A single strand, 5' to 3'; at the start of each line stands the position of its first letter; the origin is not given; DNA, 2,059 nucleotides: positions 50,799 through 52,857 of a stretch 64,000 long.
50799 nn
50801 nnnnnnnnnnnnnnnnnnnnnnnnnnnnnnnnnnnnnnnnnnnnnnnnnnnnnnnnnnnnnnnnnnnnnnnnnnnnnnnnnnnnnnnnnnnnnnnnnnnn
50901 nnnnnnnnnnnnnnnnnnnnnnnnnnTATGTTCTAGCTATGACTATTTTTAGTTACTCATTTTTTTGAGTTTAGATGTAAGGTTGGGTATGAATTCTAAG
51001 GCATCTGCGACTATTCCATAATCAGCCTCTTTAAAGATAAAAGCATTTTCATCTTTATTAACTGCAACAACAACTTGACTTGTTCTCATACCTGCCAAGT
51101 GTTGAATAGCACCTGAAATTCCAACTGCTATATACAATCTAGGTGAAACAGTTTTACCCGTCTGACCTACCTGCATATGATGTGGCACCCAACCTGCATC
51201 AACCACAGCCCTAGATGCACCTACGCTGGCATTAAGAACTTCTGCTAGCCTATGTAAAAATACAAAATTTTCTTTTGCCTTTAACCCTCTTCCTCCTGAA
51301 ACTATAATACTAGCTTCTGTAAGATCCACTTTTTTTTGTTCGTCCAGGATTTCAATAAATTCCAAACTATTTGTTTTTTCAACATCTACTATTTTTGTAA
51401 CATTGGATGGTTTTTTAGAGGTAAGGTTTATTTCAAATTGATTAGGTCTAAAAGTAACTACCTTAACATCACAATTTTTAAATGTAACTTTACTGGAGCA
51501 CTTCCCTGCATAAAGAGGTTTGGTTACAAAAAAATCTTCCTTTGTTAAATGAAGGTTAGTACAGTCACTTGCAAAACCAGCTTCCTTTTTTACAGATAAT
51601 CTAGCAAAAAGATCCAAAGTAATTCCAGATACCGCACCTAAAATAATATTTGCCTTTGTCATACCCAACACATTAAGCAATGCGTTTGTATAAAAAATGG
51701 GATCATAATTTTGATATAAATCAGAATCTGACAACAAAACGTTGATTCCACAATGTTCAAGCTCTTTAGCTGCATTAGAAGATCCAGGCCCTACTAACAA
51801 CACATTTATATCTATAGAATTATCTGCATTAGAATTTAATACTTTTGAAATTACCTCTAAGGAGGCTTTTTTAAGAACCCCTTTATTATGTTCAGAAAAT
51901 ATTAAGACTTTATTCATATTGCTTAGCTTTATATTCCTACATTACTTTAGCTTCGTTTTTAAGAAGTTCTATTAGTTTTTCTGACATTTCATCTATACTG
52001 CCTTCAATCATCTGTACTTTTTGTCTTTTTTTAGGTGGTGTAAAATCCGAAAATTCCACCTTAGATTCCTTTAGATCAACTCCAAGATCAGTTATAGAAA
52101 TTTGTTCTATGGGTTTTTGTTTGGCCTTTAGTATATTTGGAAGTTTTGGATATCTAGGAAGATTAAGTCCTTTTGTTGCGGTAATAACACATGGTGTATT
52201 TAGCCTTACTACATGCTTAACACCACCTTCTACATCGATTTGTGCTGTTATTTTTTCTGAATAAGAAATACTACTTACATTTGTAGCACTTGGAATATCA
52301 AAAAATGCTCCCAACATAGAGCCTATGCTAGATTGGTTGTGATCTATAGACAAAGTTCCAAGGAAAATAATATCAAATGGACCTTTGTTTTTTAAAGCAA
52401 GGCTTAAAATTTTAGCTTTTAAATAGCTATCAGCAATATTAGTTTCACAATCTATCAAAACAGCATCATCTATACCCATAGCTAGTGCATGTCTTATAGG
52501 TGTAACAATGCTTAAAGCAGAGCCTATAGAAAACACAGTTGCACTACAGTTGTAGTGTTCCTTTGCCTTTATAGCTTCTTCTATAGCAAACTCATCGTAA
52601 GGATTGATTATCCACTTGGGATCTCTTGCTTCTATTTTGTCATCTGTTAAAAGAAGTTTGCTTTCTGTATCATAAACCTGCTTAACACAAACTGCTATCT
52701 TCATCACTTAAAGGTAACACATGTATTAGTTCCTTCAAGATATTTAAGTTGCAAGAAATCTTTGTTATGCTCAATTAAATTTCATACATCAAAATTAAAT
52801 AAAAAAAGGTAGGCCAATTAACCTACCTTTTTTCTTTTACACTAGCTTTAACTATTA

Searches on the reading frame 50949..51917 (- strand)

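Call 23: search_protein_families(library=pfam, proteins=[window:50949-51917:-])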
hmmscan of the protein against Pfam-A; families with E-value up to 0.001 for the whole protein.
window:50949-51917:- (322 aa): 2 families
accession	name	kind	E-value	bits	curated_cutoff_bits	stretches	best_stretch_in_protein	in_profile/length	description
PF00766.25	ETF_alpha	-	9e-38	128.6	27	1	198-278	1-81/81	Electron transfer flavoprotein FAD-binding domain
PF01012.27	ETF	-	7.8e-22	78.4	26.7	1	4-171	1-171/181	Electron transfer flavoprotein domain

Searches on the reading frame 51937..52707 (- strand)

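Call 23: search_protein_families(library=pfam, proteins=[window:51937-52707:-])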
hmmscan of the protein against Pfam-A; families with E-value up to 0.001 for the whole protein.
window:51937-52707:- (256 aa): 1 family
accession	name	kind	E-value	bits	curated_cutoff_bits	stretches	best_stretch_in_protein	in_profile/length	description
PF01012.27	ETF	-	1.3e-28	100.5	26.7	1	27-207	6-180/181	Electron transfer flavoprotein domain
